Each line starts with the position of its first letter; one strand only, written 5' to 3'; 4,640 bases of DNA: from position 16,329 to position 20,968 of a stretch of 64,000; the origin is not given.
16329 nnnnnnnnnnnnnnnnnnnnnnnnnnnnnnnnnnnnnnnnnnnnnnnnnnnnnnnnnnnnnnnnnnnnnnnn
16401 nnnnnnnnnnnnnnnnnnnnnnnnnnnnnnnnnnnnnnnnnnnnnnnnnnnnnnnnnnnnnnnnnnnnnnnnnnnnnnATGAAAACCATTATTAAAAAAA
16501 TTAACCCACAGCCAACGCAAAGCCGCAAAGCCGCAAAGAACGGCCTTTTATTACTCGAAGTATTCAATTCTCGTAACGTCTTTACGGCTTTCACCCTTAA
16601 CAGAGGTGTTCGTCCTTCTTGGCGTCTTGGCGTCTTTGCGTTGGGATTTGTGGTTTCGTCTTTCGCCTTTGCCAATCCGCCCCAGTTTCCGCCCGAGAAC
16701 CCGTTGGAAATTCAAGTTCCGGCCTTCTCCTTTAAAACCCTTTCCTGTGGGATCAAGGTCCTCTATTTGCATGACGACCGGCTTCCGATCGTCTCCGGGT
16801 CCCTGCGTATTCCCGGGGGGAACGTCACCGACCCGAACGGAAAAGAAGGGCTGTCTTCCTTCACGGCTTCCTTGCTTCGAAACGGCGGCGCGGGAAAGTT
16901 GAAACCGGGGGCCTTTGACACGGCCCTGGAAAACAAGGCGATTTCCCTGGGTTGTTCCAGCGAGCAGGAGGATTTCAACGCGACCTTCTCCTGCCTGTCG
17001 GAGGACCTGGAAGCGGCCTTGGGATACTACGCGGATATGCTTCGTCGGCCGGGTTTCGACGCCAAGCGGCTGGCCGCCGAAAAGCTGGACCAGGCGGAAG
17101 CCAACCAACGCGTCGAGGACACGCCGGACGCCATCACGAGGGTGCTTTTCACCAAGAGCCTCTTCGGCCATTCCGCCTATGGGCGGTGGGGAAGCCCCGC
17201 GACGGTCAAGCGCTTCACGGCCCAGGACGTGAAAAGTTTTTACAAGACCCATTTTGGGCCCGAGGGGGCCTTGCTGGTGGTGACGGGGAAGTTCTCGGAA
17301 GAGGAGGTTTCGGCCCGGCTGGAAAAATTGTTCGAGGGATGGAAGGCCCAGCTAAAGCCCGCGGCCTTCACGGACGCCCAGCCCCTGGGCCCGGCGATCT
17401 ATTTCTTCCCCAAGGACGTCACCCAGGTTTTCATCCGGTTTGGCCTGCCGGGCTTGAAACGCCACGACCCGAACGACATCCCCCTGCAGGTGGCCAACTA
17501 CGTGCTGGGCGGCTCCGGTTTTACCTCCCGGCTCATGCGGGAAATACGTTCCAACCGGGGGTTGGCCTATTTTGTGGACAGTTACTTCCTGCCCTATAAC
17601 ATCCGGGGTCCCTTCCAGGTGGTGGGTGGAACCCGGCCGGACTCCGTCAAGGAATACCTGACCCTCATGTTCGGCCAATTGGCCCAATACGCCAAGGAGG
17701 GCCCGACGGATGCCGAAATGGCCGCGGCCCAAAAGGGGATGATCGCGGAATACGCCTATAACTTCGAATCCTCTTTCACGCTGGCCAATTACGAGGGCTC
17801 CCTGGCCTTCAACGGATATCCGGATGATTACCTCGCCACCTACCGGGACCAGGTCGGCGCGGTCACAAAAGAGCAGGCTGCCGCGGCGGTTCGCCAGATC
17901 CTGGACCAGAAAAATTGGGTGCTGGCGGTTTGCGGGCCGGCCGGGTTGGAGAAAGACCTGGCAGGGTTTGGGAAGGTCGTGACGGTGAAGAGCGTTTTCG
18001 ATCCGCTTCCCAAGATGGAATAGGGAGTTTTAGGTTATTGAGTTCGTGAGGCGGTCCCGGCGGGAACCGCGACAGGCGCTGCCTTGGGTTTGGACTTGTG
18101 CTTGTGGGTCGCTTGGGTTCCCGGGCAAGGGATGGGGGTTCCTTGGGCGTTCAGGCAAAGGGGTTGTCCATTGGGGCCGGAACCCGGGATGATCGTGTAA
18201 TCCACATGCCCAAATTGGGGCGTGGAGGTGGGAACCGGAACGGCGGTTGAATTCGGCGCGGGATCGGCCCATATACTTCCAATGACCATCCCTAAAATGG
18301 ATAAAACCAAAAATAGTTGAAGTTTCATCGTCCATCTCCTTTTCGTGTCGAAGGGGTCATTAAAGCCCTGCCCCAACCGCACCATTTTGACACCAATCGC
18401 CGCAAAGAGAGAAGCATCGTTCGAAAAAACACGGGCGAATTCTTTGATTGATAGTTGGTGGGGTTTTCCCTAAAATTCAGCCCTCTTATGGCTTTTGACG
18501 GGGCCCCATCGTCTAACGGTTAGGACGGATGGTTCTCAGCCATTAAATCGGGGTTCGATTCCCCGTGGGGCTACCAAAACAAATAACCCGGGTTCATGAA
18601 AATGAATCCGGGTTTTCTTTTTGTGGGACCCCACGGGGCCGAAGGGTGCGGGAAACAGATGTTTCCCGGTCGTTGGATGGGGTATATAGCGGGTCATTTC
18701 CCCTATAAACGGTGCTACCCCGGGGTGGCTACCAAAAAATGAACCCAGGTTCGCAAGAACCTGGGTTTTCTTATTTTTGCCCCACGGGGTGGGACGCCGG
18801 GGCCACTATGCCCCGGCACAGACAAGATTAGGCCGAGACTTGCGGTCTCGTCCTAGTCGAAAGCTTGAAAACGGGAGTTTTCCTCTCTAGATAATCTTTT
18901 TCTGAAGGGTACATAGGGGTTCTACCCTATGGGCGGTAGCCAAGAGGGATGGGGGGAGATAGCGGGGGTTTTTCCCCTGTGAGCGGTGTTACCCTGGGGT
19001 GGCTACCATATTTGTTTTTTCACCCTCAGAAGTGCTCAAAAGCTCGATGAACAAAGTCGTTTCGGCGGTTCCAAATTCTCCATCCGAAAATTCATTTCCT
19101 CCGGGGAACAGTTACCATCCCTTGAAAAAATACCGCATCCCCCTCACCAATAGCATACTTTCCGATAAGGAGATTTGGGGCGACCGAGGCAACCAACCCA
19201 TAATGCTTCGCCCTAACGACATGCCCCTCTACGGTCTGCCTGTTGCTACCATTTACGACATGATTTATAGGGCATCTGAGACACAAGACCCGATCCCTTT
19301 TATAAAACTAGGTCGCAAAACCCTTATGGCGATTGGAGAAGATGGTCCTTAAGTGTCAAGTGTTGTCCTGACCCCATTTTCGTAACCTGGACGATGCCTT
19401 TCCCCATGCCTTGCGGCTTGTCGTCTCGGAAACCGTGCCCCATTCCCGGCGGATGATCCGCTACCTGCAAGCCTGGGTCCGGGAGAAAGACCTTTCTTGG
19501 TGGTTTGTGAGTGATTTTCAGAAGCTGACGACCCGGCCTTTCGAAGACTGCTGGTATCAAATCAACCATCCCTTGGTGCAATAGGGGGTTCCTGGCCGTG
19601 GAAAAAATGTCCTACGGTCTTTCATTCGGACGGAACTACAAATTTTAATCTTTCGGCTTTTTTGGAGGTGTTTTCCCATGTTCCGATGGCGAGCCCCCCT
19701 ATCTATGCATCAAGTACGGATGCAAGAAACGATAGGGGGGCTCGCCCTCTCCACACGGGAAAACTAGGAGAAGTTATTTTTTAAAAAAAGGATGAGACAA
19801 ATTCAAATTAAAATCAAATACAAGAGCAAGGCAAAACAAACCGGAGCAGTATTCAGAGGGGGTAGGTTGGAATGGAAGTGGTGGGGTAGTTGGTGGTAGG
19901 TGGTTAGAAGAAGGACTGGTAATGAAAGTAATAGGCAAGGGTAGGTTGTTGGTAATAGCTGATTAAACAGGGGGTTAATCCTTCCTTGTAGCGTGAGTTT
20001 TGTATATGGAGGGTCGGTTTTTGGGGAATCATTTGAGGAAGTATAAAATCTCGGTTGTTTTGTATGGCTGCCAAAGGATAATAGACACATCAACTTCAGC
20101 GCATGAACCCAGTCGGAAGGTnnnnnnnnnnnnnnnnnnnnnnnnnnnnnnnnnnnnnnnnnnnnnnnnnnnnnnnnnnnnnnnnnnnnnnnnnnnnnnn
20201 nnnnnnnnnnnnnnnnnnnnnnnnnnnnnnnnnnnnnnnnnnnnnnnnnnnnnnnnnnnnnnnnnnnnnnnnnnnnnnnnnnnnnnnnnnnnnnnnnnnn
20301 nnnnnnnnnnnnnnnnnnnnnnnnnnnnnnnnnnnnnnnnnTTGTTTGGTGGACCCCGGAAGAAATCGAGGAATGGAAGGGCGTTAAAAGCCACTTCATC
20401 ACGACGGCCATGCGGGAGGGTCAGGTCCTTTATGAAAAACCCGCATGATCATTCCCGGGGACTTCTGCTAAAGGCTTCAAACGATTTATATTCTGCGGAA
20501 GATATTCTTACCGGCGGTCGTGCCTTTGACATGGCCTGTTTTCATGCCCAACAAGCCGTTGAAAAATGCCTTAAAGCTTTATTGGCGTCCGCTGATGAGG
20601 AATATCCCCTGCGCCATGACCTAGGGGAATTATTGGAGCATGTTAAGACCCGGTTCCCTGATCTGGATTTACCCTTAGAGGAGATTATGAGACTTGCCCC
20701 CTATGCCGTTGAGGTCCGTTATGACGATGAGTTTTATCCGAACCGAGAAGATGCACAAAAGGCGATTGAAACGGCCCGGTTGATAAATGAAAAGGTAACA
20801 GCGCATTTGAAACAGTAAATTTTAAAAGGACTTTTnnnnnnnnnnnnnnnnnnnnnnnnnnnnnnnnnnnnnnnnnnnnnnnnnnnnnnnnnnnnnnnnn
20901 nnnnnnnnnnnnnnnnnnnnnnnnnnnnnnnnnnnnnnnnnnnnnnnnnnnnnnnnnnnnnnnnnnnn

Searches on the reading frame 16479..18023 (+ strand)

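Call 10: search_protein_families(library=pfam, proteins=[window:16479-18023:+], max_evalue=0.001)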
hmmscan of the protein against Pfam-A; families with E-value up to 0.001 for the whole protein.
window:16479-18023:+ (514 aa): 2 families
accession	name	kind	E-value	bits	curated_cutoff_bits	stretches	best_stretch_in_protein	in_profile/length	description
PF05193.26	Peptidase_M16_C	-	4.8e-34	118.2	23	1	246-420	2-180/181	Peptidase M16 inactive domain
PF00675.25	Peptidase_M16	-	4.3e-09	36.8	22.3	1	94-221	2-128/149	Insulinase (Peptidase family M16)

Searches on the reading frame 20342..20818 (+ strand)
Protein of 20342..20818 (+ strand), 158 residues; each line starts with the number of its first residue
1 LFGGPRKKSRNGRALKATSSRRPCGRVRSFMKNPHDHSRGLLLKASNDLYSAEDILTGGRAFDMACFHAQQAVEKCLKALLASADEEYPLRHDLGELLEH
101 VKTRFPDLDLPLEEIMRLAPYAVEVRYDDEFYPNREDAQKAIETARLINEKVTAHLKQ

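Call 10: search_protein_families(library=pfam, proteins=[window:20342-20818:+], max_evalue=0.001)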
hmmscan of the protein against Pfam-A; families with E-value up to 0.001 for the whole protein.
window:20342-20818:+ (158 aa): 1 family
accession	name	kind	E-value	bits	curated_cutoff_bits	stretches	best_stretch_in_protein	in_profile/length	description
PF05168.19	HEPN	-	4.4e-27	95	22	1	41-152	4-114/117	HEPN domain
